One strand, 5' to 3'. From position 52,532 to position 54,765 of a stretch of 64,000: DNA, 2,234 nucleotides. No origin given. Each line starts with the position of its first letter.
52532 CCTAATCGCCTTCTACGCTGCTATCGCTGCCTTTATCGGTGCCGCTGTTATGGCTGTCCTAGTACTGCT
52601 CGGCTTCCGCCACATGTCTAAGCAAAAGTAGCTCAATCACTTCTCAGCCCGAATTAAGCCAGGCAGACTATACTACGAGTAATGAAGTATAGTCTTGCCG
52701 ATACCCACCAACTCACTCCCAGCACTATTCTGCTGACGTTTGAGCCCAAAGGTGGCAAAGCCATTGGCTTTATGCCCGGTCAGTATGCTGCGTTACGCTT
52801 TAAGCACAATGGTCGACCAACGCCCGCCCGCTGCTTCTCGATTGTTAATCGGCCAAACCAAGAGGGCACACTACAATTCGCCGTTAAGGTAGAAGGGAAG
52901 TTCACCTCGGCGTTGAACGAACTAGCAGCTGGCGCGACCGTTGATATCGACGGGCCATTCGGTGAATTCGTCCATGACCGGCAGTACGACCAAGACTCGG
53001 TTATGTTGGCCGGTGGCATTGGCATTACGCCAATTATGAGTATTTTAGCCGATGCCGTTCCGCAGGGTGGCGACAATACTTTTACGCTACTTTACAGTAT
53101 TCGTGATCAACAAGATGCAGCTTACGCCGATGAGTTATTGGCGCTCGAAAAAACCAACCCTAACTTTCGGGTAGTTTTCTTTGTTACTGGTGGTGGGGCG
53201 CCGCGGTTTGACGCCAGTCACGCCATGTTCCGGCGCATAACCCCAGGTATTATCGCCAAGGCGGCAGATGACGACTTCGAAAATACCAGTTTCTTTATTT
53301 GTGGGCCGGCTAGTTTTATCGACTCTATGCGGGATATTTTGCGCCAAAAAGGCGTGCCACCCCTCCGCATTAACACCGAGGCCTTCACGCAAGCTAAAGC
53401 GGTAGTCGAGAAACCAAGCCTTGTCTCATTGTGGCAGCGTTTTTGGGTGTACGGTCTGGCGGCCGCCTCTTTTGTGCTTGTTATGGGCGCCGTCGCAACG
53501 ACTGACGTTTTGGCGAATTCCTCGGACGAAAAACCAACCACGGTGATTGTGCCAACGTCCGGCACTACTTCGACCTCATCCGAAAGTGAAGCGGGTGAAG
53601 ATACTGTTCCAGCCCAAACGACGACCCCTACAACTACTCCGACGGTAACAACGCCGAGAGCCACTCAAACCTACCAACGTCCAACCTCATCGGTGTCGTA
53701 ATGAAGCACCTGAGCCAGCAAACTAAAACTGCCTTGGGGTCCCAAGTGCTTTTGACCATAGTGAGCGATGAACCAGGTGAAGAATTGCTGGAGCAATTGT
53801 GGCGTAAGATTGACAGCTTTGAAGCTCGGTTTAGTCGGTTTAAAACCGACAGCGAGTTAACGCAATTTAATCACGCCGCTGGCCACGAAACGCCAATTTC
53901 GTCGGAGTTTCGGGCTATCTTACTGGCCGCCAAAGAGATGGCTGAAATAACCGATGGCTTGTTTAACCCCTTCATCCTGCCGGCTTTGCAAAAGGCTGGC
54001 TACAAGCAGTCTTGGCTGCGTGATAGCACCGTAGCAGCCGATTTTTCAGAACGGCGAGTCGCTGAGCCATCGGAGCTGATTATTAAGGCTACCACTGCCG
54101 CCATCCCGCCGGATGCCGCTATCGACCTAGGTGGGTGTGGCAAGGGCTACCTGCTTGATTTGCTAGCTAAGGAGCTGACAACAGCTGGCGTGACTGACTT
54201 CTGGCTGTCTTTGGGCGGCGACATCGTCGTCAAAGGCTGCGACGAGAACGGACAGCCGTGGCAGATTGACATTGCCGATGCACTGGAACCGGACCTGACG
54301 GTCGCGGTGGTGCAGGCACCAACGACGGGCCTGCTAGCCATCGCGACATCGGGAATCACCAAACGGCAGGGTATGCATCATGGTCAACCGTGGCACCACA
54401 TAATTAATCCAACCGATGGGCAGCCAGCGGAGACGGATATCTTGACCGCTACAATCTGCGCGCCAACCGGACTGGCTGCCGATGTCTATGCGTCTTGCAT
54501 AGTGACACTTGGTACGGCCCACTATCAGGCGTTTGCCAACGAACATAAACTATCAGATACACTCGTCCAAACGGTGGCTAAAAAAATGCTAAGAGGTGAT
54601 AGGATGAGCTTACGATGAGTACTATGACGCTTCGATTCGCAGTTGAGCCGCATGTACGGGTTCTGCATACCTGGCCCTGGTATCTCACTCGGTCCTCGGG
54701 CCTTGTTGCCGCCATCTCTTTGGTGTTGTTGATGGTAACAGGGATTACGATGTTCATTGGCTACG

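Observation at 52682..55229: Split NOX-like transmembrane electron-transfer operon: anchored FNR-like dehydrogenase, ApbE flavin transferase and bis-heme ferric-reductase-domain protein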

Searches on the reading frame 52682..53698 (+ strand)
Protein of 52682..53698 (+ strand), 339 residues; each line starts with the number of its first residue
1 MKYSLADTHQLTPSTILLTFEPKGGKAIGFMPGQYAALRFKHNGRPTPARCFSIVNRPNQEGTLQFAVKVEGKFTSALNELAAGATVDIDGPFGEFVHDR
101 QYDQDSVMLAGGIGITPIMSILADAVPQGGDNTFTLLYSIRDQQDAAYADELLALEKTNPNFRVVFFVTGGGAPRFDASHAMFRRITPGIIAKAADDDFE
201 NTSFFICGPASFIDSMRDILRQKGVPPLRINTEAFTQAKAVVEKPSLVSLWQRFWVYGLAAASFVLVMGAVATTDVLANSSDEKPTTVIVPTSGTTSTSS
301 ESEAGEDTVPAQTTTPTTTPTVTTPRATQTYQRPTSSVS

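Call 3: search_protein_families(library=pfam, proteins=[window:52682-53698:+], max_evalue=1)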
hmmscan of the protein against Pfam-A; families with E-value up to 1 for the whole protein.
window:52682-53698:+ (339 aa): 5 families
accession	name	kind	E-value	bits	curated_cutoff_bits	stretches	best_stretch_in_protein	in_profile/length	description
PF00970.30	FAD_binding_6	-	1.4e-13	51.5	21.1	1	4-97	3-98/99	Oxidoreductase FAD-binding domain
PF00175.26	NAD_binding_1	-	5.3e-12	46.8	22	1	108-217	1-108/109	Oxidoreductase NAD-binding domain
PF08030.17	NAD_binding_6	-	2.9e-07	31.1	22.2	1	107-170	5-76/156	Ferric reductase NAD binding domain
PF22290.1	DmmA-like_N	-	0.0088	16.9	33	0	105-158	20-70/124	Dimethylamine monooxygenase subunit DmmA-like, N-terminal domain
PF08022.18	FAD_binding_8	-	0.098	13.2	22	1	22-83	22-83/109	FAD-binding domain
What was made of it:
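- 52682..53701 (+): Gene 1 (339 aa): cytoplasmic FNR-type NAD(P)H dehydrogenase, one TM helix, then an extracytoplasmic tail. Pfam FAD_binding_6, NAD_binding_1 and NAD_binding_6 (call 3).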

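Call 4: search_protein_families(library=ncbifam, proteins=[window:52682-53698:+], max_evalue=1)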
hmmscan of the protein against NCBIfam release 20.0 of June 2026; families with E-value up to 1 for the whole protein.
window:52682-53698:+ (339 aa): 26 families (the best 25 are shown)
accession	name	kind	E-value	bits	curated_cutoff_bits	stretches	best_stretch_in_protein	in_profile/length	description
NF009805.0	PRK13289.1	equivalog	5.9e-29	101.2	432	1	19-240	173-397/399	NO-inducible flavohemoprotein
TIGR02160.1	PA_CoA_Oxy5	hypoth_equivalog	6.2e-26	91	420.8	1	6-238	7-244/352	1,2-phenylacetyl-CoA epoxidase subunit PaaE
NF040810.1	BenC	equivalog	1.2e-25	90.4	430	1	4-237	108-332/333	benzoate 1,2-dioxygenase electron transfer component BenC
NF045803.1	MethMoxFADbindMmoC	equivalog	2e-23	82.7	500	1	22-235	132-340/343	aromatic/alkene monooxygenase hydroxylase FAD-binding subunit MmoC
NF008822.0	PRK11872.1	equivalog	2.9e-23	82.4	402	1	6-239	112-339/341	anthranilate 1,2-dioxygenase electron transfer component AntC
NF007964.0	PRK10684.1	equivalog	2.5e-20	72.7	383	1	30-243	37-244/333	NADH oxidoreductase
NF006220.0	PRK08345.1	subfamily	4.2e-20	72.2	395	1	22-231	35-247/294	cytochrome-c3 hydrogenase subunit gamma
NF058606.1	GlBtMonoRdsGbcB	equivalog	2.6e-16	59.5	500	1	30-243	43-255/362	glycine betaine monooxygenase reductase subunit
NF005963.0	PRK08051.1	equivalog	2.5e-15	56.4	230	1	26-235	27-230/233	NAD(P)H-flavin reductase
NF040830.1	sulfhyd_ShyC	equivalog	5.5e-14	52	600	1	21-231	30-241/288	NAD(P)-dependent hydrogenase/sulfhydrogenase 2 subunit gamma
TIGR01941.1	nqrF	equivalog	1.9e-13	50.1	295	1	49-231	206-399/405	NADH:ubiquinone reductase (Na(+)-transporting) subunit F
NF052252.1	flav_redu_LuxG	exception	2.3e-13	49.9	340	1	26-225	24-219/232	flavin mononucleotide reductase LuxG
NF000796.0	PRK00054.1-1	equivalog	3.7e-11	42.8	224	1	29-155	28-140/254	dihydroorotate dehydrogenase electron transfer subunit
NF040835.1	sulfhyd_HydG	equivalog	7.8e-11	41.8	650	1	17-231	36-244/292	NADPH-dependent hydrogenase/sulfhydrogenase 1 subunit gamma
NF000798.0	PRK00054.1-3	equivalog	1.2e-09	38.2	219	1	31-122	32-120/244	dihydroorotate dehydrogenase electron transfer subunit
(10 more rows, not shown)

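Call 22: find_homologous_proteins(query=window:52682-53698:+, max_evalue=1e-20)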
Query window:52682-53698:+ (339 aa): 145 proteins with E <= 1e-20 among 8000 candidates; the best 120 are listed.
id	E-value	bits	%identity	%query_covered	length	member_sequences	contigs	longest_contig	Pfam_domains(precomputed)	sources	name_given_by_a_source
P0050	1.0e-221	753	100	100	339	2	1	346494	PF00175.27,PF08030.18,PF00970.31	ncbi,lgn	-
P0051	5.5e-172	589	83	89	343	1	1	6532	PF00175.27,PF08030.18,PF00970.31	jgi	jgi:ferredoxin-NADP reductase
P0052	2.5e-118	413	84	64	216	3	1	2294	PF00175.27,PF08030.18,PF00970.31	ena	-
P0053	3.1e-99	350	49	94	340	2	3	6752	PF00175.27,PF08030.18,PF00970.31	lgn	-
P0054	1.4e-96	342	50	96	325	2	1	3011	PF00175.27,PF08030.18,PF00970.31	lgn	-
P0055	7.0e-94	333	49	96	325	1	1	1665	PF00175.27,PF08030.18,PF00970.31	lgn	-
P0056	3.1e-93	331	52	83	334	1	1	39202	PF00175.27,PF08030.18,PF00970.31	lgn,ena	-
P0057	1.6e-88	315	51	81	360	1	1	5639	PF00175.27,PF08030.18,PF00970.31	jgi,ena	-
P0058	2.3e-85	305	49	85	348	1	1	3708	PF00175.27,PF08030.18,PF00970.31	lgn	-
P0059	6.3e-84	300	44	100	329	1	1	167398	PF00175.27,PF08030.18,PF00970.31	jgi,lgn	jgi:ferredoxin-NADP reductase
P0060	6.7e-83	297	44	100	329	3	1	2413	PF00175.27,PF08030.18,PF00970.31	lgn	-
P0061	1.2e-80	289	45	96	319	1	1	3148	PF00175.27,PF08030.18,PF00970.31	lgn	-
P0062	1.3e-79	286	50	81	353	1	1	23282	PF00175.27,PF08030.18,PF00970.31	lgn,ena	-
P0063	6.5e-68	247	40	91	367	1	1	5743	PF00175.27,PF00970.31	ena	-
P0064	3.1e-66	242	42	74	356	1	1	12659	PF00175.27,PF08030.18,PF00970.31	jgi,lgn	jgi:ferredoxin-NADP reductase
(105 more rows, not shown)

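Call 34: search_solved_structures(query=window:52682-53698:+, max_evalue=0.001)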
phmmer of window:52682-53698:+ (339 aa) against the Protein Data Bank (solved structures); distinct sequences matched with E-value up to 0.001: 49.
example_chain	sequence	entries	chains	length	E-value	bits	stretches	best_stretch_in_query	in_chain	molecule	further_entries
1tvc_A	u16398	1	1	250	5.4e-18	68.5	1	23-237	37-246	METHANE MONOOXYGENASE COMPONENT C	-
6o0a_A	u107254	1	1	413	3.8e-13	52.6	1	2-235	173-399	Flavohemoglobin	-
8qq5_A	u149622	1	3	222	5.5e-13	52.1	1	28-166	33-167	Oxidoreductase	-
1krh_A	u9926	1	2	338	5.9e-13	52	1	4-235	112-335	Benzoate 1,2-Dioxygenase Reductase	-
8qq1_C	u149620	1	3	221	6.2e-13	51.9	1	28-166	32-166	Oxidoreductase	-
8qt6_A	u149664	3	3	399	3.2e-12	49.6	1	28-166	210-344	FAD-binding FR-type domain-containing protein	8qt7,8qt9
8qta_A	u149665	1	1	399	3.5e-12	49.4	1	28-166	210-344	FAD-binding FR-type domain-containing protein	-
8qq7_A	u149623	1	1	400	3.5e-12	49.4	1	28-166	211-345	FAD-binding FR-type domain-containing protein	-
7rom_A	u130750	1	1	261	1.2e-11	47.7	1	5-218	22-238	NADH-cytochrome b5 reductase 1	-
4wqm_A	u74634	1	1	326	1.8e-11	47.1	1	26-226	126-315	Toluene-4-monooxygenase electron transfer component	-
1gvh_A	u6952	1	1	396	3.1e-11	46.3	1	13-237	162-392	FLAVOHEMOPROTEIN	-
1cqx_A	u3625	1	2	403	5.7e-11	45.5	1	20-235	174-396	FLAVOHEMOPROTEIN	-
3ozu_A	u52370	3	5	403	1.2e-10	44.4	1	20-235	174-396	Flavohemoprotein | Flavohemoglobin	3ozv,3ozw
9nez_C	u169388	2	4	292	1.8e-10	43.8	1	3-230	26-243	Sulfhydrogenase 1 subunit gamma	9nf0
7qu3_A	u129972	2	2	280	2.6e-09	40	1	45-216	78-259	Na(+)-translocating NADH-quinone reductase subunit F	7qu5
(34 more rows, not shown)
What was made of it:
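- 52682..53701 (+): PDB sequence hits are FNR-family reductases and the SpNOX dehydrogenase domain at 5e-13 (call 34).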

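Call 47: predict_structure(alignment_id=A2)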
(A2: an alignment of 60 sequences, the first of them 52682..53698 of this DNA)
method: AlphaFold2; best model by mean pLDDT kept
length: 339 residues; sequences in the alignment: 60
mean_pLDDT: 85.5   pTM: 0.71
mean pLDDT of the five models: 85.5, 85.3, 85.3, 85.1, 84.5
residues with pLDDT >= 90: 242; 70-90: 23; 50-70: 30; < 50: 44
segments of 3 or more residues with pLDDT < 50: 238-245, 287-302, 304-309, 311-315, 337-339
pLDDT, mean of each block of 10 residues (from residue 1): 98 98 95 97 97 96 97 97 98 95 97 97 94 98 97 97 97 91 97 98 97 97 97 69 57 87 95 84 50 42 47 45 56 52
secondary structure, 60 per line:
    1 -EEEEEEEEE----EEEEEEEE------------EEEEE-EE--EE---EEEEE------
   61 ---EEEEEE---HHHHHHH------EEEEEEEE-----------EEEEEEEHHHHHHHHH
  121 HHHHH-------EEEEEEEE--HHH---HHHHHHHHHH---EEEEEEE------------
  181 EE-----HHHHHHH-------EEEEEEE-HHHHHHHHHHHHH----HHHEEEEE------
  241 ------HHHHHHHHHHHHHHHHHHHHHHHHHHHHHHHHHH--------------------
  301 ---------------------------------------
elements in order: E2-10 E15-22 E35-39 E50-54 E64-69 H73-79 E86-93 E105-111 H112-125 E133-140 H149-158 E162-168 H188-194 E202-208 H210-222 E230-234 H247-280
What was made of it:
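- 52682..53701 (+): AF2 model: residues 1-235 have pLDDT above 95, a helix spans 247-280, and the tail is disordered (call 47).
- AF2 gives no structure or docking for the tail (call 47).
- Tried and rejected: The tail is disordered, with pLDDT 42-56 (call 47).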

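Call 73: list_cluster_members(proteins=[P0050, P0170, P0001])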
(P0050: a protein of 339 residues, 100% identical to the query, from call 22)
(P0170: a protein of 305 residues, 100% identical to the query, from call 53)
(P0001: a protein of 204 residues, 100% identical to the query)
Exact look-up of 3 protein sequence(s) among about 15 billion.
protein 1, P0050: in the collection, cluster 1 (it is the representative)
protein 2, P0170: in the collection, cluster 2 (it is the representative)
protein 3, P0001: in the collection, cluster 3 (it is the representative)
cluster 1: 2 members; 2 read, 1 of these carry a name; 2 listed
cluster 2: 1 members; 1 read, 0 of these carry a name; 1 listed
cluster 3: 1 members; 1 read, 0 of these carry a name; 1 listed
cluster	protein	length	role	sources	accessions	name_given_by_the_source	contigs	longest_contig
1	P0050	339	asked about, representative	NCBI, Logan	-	-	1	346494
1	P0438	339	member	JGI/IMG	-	ferredoxin-NADP reductase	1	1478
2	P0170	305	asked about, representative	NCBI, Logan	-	-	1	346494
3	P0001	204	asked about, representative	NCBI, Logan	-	-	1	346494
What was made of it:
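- Tried and rejected: The cluster look-up gave only the generic name 'ferredoxin-NADP reductase' (call 73).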

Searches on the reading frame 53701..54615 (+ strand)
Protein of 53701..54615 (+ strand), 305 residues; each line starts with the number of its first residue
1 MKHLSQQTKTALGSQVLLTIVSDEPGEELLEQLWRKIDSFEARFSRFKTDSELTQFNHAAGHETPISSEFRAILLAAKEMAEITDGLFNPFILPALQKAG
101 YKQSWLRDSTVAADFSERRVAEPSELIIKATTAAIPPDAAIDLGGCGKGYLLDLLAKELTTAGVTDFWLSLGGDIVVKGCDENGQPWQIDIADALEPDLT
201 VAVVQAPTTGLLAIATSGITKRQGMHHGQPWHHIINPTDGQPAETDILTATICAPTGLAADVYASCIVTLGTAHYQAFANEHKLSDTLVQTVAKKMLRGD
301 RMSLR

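Call 3: search_protein_families(library=pfam, proteins=[window:53701-54615:+], max_evalue=1)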
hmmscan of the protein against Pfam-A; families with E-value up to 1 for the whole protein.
window:53701-54615:+ (305 aa): 1 family
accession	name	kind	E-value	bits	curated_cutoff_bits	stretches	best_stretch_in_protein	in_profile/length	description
PF02424.20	ApbE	-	4.4e-50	171.1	25.6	1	13-282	2-258/266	ApbE family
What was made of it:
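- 53701..54618 (+): Gene 2 (305 aa): ApbE-family FAD:protein FMN transferase without a signal peptide. Pfam ApbE, 171 bits (call 3).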

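Call 4: search_protein_families(library=ncbifam, proteins=[window:53701-54615:+], max_evalue=1)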
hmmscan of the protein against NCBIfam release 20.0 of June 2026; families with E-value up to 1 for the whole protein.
window:53701-54615:+ (305 aa): 1 family
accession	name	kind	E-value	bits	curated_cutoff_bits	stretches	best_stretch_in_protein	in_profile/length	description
NF007774.0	PRK10461.1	equivalog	5.8e-28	97.8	498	1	21-289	53-327/351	FAD:protein FMN transferase ApbE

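Call 19: search_solved_structures(query=window:53701-54615:+, show_alignments=2)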
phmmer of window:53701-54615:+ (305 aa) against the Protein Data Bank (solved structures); distinct sequences matched with E-value up to 0.001: 13.
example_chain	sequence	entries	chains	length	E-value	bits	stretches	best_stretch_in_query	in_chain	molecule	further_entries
6nxi_A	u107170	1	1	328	6.7e-23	84.6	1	29-284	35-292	FAD:protein FMN transferase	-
3pnd_A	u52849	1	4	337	8.1e-23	84.3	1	25-282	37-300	Thiamine biosynthesis lipoprotein ApbE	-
6nxj_A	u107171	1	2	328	1.7e-21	80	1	29-284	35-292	FAD:protein FMN transferase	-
4xgw_A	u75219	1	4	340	1.5e-20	76.9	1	26-274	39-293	FAD:protein FMN transferase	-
2o18_A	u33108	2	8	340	5.4e-20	75.1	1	26-274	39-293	Thiamine biosynthesis lipoprotein apbE | FAD:protein FMN transferase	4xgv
4xgx_A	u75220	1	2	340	3.7e-19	72.3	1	26-274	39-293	FAD:protein FMN transferase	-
5mgy_H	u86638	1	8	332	9.6e-19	70.9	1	22-282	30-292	FAD:protein FMN transferase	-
7esa_A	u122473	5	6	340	1.6e-16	63.6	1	8-271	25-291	FAD:protein FMN transferase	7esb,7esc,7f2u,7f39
4xdt_A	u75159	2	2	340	2e-15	60.1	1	12-281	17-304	FAD:protein FMN transferase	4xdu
4ifu_A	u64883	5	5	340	1.3e-14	57.4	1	12-281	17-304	FAD:protein FMN transferase | Thiamine biosynthesis lipoprotein ApbE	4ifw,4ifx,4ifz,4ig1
7mgt_A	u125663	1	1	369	1.8e-14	57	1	12-281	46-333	FAD:protein FMN transferase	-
1vrm_A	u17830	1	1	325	2.9e-14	56.2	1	11-265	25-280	hypothetical protein TM1553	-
4xdr_A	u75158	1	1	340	1.4e-13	54.1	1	12-279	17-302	FAD:protein FMN transferase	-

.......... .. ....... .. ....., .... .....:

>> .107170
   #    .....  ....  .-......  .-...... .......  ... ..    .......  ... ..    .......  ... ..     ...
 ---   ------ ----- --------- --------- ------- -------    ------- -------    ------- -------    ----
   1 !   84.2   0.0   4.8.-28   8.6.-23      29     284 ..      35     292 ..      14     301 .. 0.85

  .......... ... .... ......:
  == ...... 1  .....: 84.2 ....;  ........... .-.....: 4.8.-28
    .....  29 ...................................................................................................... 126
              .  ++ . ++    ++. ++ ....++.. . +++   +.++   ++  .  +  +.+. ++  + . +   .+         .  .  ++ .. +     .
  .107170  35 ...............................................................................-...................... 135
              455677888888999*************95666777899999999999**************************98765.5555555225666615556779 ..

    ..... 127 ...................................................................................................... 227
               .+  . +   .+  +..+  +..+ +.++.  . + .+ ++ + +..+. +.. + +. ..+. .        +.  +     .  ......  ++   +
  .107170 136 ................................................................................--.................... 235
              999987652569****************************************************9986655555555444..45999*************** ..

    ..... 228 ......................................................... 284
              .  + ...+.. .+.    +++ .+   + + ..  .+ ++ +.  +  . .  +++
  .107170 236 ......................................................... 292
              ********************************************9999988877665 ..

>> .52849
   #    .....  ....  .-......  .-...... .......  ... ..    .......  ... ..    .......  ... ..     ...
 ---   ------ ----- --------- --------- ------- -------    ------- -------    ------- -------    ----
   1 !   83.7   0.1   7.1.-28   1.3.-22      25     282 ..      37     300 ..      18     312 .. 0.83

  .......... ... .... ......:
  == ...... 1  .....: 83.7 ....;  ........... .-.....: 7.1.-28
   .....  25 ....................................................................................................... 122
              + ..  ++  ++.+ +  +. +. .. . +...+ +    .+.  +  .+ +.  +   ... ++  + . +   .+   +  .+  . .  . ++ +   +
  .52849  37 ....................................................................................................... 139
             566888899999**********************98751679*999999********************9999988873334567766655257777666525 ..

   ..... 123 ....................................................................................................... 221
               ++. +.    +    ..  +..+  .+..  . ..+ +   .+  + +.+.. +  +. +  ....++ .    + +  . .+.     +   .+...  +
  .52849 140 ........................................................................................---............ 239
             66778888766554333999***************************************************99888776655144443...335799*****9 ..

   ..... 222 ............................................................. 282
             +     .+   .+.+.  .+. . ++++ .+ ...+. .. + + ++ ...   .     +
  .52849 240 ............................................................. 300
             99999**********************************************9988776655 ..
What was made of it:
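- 53701..54618 (+): PDB ApbE hits at 7e-23 (call 19).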

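Call 53: find_homologous_proteins(query=window:53701-54615:+, max_evalue=1e-10)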
Query window:53701-54615:+ (305 aa): 760 proteins with E <= 1e-10 among 4819 candidates; the best 120 are listed.
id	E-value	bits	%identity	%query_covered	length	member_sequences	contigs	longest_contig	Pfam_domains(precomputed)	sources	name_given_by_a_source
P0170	2.2e-200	682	100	100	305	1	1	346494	PF02424.21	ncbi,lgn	-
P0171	1.5e-143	495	71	100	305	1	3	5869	PF02424.21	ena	-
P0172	3.1e-99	350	54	100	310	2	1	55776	PF02424.21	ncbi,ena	ncbi:MAG: FAD:protein FMN transferase [Candidatus Saccharibacteria bacterium]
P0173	4.4e-95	336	52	100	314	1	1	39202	PF02424.21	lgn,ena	-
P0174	1.5e-93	331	49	96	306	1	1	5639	PF02424.21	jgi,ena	-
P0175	5.0e-91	323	52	96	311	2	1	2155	PF02424.21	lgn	-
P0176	6.8e-91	323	51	96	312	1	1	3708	PF02424.21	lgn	-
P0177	2.2e-88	314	50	94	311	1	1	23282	PF02424.21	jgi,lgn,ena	-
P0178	3.3e-86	307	49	100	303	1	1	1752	PF02424.21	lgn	-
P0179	2.1e-85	305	49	99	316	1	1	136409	PF02424.21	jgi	jgi:thiamine biosynthesis lipoprotein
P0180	2.8e-85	304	50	94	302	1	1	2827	PF02424.21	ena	-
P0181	2.1e-83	298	52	93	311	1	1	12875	PF02424.21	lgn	-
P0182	1.8e-82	295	46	95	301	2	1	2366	PF02424.21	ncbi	-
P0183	2.4e-82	295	46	99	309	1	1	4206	PF02424.21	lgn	-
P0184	2.6e-82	294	46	99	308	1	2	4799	PF02424.21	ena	-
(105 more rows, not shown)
